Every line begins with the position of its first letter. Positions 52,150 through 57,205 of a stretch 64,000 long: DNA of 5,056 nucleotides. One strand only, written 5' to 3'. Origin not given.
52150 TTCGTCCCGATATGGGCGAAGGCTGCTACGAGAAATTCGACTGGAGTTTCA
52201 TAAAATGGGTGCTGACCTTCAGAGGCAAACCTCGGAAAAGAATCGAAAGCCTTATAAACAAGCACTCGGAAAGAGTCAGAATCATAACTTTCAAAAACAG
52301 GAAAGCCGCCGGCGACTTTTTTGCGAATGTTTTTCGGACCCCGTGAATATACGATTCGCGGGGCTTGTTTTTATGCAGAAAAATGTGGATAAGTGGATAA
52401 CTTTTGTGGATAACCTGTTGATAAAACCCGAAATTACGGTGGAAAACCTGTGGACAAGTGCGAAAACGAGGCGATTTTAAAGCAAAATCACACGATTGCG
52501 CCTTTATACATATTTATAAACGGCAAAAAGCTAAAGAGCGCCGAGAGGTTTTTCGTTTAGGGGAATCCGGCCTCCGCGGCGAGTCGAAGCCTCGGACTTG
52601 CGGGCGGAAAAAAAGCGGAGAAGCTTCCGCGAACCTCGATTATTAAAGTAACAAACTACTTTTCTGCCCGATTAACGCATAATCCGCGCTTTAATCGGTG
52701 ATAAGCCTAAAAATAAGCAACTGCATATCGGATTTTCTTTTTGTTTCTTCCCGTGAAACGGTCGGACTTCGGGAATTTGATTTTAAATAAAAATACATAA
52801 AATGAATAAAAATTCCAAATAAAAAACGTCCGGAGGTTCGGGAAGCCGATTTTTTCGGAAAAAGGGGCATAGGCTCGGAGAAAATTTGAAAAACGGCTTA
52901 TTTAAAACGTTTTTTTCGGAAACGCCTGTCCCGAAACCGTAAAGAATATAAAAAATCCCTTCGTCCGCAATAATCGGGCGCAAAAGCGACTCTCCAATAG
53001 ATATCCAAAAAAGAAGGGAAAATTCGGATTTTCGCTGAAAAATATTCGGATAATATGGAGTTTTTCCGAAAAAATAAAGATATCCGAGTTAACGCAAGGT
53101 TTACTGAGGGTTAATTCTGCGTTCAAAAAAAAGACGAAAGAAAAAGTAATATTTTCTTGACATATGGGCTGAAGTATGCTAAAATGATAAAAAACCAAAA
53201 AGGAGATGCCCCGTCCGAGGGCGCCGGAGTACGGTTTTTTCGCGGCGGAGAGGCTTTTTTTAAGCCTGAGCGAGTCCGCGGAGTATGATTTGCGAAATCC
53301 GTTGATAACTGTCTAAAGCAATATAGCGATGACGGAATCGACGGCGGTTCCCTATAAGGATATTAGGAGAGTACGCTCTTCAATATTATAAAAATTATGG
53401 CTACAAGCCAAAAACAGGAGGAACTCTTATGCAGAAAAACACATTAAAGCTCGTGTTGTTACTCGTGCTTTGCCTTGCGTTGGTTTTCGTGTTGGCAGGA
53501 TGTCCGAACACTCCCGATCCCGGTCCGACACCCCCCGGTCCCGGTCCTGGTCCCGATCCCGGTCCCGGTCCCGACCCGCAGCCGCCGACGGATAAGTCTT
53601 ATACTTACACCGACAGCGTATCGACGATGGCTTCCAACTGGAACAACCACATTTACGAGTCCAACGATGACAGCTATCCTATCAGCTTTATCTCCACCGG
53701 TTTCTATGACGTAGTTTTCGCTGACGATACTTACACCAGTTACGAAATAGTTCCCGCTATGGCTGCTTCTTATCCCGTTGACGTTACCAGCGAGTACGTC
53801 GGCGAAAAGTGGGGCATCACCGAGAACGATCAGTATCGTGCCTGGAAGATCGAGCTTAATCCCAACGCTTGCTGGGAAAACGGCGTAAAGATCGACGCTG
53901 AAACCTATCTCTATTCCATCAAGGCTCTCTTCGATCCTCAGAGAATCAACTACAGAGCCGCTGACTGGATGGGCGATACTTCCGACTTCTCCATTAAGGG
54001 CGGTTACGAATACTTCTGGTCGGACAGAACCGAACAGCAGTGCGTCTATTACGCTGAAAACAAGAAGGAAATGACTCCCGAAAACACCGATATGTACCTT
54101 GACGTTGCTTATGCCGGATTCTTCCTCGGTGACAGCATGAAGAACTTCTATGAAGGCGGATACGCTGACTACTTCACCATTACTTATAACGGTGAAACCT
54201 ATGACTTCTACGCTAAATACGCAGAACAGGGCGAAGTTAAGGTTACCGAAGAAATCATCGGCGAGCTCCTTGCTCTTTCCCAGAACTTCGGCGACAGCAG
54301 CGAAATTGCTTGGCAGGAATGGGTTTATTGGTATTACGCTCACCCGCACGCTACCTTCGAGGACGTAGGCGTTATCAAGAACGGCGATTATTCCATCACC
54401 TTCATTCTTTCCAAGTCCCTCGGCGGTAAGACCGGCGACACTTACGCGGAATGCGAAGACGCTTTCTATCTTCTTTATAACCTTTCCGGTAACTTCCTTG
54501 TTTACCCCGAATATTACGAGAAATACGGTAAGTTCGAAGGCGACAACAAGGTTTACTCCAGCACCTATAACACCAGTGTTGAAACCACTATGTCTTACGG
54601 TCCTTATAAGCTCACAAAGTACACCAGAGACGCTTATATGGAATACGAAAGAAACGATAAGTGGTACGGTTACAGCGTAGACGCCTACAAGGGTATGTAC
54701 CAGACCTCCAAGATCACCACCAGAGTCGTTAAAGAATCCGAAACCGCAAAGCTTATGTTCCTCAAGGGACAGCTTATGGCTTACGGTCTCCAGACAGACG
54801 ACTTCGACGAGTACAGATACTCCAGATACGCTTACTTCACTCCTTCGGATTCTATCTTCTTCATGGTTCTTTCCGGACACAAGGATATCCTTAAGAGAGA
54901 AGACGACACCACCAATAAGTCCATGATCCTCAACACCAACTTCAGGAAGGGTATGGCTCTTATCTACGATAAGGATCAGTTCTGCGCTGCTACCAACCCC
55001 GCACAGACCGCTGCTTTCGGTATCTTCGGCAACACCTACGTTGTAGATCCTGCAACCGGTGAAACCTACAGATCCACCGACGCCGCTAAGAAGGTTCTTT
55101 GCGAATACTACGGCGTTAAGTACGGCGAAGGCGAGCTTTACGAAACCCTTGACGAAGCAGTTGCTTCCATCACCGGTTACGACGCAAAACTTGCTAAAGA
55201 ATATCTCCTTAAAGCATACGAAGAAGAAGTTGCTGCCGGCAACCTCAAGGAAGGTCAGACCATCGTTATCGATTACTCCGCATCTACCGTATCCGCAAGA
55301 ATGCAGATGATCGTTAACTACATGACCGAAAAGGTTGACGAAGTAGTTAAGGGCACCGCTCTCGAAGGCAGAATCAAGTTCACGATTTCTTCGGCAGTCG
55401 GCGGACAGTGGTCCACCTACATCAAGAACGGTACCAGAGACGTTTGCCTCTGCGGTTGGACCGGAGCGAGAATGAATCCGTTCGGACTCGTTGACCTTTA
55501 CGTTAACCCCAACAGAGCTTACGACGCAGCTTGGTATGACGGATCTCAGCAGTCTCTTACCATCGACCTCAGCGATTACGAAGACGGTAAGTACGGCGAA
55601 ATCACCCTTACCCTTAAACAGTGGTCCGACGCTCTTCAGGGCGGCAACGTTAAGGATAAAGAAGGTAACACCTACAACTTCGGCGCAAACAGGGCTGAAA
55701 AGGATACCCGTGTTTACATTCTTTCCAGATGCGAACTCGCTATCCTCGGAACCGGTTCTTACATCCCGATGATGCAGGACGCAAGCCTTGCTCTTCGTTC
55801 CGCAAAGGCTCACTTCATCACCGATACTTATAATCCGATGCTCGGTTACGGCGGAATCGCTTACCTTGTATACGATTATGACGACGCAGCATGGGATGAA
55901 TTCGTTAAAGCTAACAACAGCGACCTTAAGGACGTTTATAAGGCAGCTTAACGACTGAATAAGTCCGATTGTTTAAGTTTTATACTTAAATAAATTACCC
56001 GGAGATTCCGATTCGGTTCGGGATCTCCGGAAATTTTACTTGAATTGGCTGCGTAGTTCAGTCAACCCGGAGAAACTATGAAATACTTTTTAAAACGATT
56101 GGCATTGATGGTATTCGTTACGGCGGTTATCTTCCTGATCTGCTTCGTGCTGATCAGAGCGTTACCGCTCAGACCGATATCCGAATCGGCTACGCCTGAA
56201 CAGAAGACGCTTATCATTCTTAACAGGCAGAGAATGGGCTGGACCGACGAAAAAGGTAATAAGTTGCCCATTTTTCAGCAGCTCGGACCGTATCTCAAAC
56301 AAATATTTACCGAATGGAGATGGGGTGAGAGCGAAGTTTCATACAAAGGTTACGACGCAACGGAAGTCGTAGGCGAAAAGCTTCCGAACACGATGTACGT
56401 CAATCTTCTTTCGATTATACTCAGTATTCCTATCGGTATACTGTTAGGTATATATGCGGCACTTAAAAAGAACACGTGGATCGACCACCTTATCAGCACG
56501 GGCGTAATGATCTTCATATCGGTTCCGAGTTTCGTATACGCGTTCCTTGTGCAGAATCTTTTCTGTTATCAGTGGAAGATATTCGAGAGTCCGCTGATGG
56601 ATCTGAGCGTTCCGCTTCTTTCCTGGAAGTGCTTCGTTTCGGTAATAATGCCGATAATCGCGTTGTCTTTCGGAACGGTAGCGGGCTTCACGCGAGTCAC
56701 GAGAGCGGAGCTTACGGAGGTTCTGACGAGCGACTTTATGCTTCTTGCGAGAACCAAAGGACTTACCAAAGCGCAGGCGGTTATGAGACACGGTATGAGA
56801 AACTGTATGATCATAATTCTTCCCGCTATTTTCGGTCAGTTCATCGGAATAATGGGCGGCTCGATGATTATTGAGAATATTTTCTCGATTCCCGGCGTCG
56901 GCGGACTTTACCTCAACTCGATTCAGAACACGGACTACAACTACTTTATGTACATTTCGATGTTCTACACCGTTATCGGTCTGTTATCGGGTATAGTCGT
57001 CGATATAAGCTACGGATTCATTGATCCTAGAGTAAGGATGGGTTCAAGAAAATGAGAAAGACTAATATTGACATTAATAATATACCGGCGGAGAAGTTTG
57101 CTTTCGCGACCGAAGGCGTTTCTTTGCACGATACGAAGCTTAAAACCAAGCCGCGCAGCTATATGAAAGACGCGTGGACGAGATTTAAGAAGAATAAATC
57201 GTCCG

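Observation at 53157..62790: Opp/Dpp-type ABC importer operon in which four of five components are hypertrophied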

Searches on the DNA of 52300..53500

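Call 20: search_rna_families(source=window, start=52300, end=53500, threshold=evalue, max_evalue=1)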
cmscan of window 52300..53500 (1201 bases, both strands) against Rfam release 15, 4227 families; matches with E-value up to 1: 1.
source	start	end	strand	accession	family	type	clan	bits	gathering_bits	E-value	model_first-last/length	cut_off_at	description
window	52743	52863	+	RF02625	WsnRNA46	Gene; sRNA;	-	22.1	65.3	0.16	1-151/151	no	Wolbachia sRNA 46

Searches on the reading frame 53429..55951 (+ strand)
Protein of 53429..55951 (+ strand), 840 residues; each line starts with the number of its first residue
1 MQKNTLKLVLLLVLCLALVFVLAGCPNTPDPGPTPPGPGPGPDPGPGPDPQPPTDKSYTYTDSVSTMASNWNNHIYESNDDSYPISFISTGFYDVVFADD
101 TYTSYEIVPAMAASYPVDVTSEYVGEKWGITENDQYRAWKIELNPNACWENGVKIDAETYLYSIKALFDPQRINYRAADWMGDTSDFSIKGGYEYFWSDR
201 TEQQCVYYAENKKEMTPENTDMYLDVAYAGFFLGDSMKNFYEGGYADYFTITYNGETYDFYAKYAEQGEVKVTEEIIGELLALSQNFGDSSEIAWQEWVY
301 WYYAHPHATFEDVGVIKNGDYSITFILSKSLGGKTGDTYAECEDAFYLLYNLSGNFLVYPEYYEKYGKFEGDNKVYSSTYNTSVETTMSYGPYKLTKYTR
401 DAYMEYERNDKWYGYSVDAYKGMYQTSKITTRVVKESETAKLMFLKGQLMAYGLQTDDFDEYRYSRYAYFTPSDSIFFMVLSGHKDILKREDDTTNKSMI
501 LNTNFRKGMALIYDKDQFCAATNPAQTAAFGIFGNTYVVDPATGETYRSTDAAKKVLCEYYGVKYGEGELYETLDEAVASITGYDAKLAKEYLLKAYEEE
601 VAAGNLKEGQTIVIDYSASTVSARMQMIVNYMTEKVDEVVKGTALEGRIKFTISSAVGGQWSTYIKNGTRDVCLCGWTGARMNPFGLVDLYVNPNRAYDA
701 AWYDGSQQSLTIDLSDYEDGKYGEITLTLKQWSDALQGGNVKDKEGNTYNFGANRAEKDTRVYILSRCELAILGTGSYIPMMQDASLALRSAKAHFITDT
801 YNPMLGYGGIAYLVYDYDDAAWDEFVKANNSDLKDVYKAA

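Call 3: search_protein_families(library=pfam, proteins=[window:53429-55951:+], max_evalue=0.01)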
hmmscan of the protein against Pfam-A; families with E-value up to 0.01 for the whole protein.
window:53429-55951:+ (840 aa): 1 family
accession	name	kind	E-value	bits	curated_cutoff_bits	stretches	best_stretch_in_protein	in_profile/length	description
PF00496.27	SBP_bac_5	-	9.2e-28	97.8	32.4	2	304-697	53-366/368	Bacterial extracellular solute-binding proteins, family 5 Middle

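Call 4: search_protein_families(library=ncbifam, proteins=[window:53429-55951:+], max_evalue=0.01)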
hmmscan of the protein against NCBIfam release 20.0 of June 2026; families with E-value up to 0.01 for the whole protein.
window:53429-55951:+ (840 aa): 1 family
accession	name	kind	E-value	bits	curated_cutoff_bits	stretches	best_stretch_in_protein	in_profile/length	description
TIGR02294.1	nickel_nikA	equivalog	0.0023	16.5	393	1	379-463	154-236/501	nickel ABC transporter substrate-binding protein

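Call 48: search_solved_structures(query=window:53429-55951:+, max_evalue=0.01, show_alignments=1)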
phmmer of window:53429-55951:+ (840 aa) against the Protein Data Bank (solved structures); distinct sequences matched with E-value up to 0.01: 1.
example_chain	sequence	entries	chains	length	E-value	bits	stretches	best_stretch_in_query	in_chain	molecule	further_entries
1b05_A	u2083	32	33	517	0.0062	17.8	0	121-174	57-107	PERIPLASMIC OLIGOPEPTIDE-BINDING PROTEIN | PROTEIN (OLIGO-PEPTIDE BINDING PROTEIN) | PERIPLASMIC OLIGO-PEPTIDE BINDING PROTEIN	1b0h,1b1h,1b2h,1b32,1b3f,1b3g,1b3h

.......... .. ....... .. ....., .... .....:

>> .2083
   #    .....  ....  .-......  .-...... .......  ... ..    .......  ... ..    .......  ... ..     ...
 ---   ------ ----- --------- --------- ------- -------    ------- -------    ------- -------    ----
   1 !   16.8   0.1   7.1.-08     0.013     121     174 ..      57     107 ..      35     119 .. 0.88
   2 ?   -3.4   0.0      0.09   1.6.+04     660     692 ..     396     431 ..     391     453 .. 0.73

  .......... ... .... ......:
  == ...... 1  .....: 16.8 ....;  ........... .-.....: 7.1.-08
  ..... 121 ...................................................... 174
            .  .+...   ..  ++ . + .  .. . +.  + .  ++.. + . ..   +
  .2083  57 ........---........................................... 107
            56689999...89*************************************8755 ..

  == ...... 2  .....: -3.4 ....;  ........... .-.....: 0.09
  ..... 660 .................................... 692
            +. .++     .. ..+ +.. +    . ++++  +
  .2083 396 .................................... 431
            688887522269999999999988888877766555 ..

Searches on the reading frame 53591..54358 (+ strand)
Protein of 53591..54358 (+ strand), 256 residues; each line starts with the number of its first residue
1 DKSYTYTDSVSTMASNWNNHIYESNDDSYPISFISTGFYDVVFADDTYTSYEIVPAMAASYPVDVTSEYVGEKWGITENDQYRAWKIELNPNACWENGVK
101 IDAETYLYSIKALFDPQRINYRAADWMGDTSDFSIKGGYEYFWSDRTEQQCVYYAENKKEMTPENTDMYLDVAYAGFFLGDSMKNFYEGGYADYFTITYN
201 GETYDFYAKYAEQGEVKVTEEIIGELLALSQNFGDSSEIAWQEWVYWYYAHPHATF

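Call 12: search_protein_families(library=ncbifam, proteins=[window:53591-54358:+], max_evalue=1)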
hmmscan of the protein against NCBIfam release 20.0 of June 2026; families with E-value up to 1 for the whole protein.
seq(256 aa): 1 family
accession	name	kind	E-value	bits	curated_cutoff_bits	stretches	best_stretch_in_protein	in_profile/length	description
NF011684.0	PRK15104.1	equivalog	0.0018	17.1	947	1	69-119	85-132/543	oligopeptide ABC transporter substrate-binding protein OppA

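Call 13: search_protein_families(library=pfam, proteins=[window:53591-54358:+], max_evalue=1)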
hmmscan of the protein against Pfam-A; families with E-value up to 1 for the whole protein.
seq(256 aa): 1 family
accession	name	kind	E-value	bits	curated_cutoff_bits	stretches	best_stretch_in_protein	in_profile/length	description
PF00496.27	SBP_bac_5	-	7.2e-07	29.1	32.4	1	52-129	1-62/368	Bacterial extracellular solute-binding proteins, family 5 Middle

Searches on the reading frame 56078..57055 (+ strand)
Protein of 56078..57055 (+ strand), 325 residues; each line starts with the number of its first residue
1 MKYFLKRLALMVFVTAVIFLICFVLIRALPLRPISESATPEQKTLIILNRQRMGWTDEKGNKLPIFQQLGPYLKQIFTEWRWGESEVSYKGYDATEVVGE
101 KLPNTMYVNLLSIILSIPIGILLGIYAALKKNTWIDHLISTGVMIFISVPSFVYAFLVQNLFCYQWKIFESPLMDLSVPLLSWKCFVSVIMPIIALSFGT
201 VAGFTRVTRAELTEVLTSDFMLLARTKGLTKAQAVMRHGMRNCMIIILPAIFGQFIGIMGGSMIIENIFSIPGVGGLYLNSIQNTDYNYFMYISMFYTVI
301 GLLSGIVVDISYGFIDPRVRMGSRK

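Call 3: search_protein_families(library=pfam, proteins=[window:56078-57055:+], max_evalue=0.01)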
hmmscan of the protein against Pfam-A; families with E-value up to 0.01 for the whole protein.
window:56078-57055:+ (325 aa): 1 family
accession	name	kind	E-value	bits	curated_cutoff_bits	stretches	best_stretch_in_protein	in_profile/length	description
PF00528.27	BPD_transp_1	-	6.3e-34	117.7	26.4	1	120-320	1-183/184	Binding-protein-dependent transport system inner membrane component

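Call 4: search_protein_families(library=ncbifam, proteins=[window:56078-57055:+], max_evalue=0.01)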
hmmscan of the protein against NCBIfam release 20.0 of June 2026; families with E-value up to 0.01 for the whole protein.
window:56078-57055:+ (325 aa): 23 families
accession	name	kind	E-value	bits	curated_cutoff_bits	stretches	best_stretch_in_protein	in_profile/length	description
NF045471.1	Opp3B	equivalog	2.2e-63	214.5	480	1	1-322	2-305/308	oligopeptide ABC transporter permease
NF045470.1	Opp2B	equivalog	1.1e-50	172.6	350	1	7-320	1-300/300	nickel ABC transporter permease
NF045472.1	Opp4B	equivalog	2.4e-50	171.6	450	1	1-320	2-319/319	oligopeptide ABC transporter permease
NF007008.0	PRK09471.1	equivalog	1.4e-46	159.4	388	1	1-320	2-305/306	oligopeptide ABC transporter permease OppB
NF011661.0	PRK15081.1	equivalog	1.3e-39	136.5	463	1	1-321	2-305/306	glutathione ABC transporter permease GsiC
NF045469.1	Opp1B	equivalog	3.2e-38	132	380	1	2-320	3-307/307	nickel/cobalt ABC transporter permease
TIGR02789.1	nickel_nikB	equivalog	6e-38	131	447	1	2-321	3-308/314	nickel ABC transporter permease subunit NikB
NF007677.0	PRK10352.1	equivalog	5.7e-36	124.2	433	1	2-322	3-309/314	nickel ABC transporter permease subunit NikB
NF043081.1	MMSYN1_0165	equivalog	6.6e-28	97.8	350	1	91-321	164-386/388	oligopeptide ABC transporter permease OppB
NF008161.0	PRK10914.1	equivalog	2.3e-27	96.1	590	2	187-321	203-337/339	dipeptide ABC transporter permease DppB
NF011712.0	PRK15133.1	subfamily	1.4e-26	93.3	445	1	72-322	103-362/364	microcin C ABC transporter permease YejB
NF011690.0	PRK15110.1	equivalog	5e-23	82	432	2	188-308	182-302/321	putrescine export ABC transporter permease SapB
NF045474.1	Opp2C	equivalog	5.4e-08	32.7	300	2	104-161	41-97/236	nickel transporter permease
TIGR00974.1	3a0107s02c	equivalog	8.1e-08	31.7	193.45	1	96-194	50-134/272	phosphate ABC transporter permease PstA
NF045476.1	Opp4C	equivalog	5.4e-05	22.6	350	1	106-273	80-220/278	oligopeptide ABC transporter permease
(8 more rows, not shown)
